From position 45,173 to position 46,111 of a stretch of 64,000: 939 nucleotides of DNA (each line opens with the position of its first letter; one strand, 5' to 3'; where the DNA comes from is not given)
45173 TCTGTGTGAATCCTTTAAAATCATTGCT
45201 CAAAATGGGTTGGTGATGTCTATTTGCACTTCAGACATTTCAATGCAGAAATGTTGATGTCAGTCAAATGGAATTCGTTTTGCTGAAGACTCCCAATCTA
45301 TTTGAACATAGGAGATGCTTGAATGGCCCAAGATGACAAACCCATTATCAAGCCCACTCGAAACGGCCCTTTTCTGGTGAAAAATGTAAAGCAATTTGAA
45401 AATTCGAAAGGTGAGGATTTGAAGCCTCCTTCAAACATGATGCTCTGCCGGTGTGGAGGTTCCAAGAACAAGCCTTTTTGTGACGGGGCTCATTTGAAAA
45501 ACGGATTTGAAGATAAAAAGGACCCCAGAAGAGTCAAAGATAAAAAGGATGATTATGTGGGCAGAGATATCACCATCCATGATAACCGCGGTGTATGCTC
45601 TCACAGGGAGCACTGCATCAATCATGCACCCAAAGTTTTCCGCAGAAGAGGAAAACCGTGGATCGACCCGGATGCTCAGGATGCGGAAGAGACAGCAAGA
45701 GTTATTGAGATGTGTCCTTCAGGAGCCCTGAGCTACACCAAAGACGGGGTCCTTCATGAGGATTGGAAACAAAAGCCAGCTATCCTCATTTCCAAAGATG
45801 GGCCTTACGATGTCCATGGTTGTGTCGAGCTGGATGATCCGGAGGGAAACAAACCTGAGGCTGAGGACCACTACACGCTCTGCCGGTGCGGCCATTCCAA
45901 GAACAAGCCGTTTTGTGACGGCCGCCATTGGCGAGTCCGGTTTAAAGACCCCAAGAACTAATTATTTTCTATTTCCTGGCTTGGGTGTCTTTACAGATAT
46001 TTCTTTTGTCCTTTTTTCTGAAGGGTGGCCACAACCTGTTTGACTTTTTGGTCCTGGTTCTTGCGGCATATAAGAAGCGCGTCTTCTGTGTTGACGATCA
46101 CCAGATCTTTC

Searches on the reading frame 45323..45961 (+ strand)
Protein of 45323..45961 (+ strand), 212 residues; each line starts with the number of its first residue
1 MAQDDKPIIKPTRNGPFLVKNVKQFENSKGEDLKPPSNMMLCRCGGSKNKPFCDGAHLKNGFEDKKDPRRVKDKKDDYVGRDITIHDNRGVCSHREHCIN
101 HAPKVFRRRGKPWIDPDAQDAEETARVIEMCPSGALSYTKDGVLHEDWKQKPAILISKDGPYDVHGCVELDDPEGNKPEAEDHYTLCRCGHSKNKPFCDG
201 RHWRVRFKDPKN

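Call 3: search_protein_families(library=pfam, proteins=[window:45323-45961:+], max_evalue=1)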
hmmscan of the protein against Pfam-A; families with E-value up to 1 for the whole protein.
window:45323-45961:+ (212 aa): 6 families
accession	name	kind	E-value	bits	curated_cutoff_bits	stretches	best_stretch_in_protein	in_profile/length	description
PF09360.15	zf-CDGSH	-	1.9e-32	111.7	29.5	2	159-203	1-48/48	Iron-binding zinc finger CDGSH type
PF06902.16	Fer4_19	-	3.9e-23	81.7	24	1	78-140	1-63/64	Divergent 4Fe-4S mono-cluster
PF13370.11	Fer4_13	-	0.025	15.7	24.5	1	91-136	5-56/58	4Fe-4S single cluster domain of Ferredoxin I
PF19846.4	DUF6321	-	0.028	15.5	28.5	0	22-38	13-29/72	Domain of unknown function (DUF6321)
PF22692.1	LlgE_F_G_D1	-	0.11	13.1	27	0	12-35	20-43/64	Flagellar hook protein FlgE/F/G D1 domain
PF05207.18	Zn_ribbon_CSL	-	0.69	10.1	29.2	0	168-191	3-25/55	CSL zinc finger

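Call 4: search_protein_families(library=ncbifam, proteins=[window:45323-45961:+], max_evalue=1)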
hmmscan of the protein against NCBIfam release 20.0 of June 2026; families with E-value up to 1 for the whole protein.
window:45323-45961:+ (212 aa): 1 family
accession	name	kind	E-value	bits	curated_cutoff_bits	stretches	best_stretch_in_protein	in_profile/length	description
NF010699.0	PRK14099.1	equivalog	0.32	9.4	762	1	90-134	76-121/485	glycogen synthase GlgA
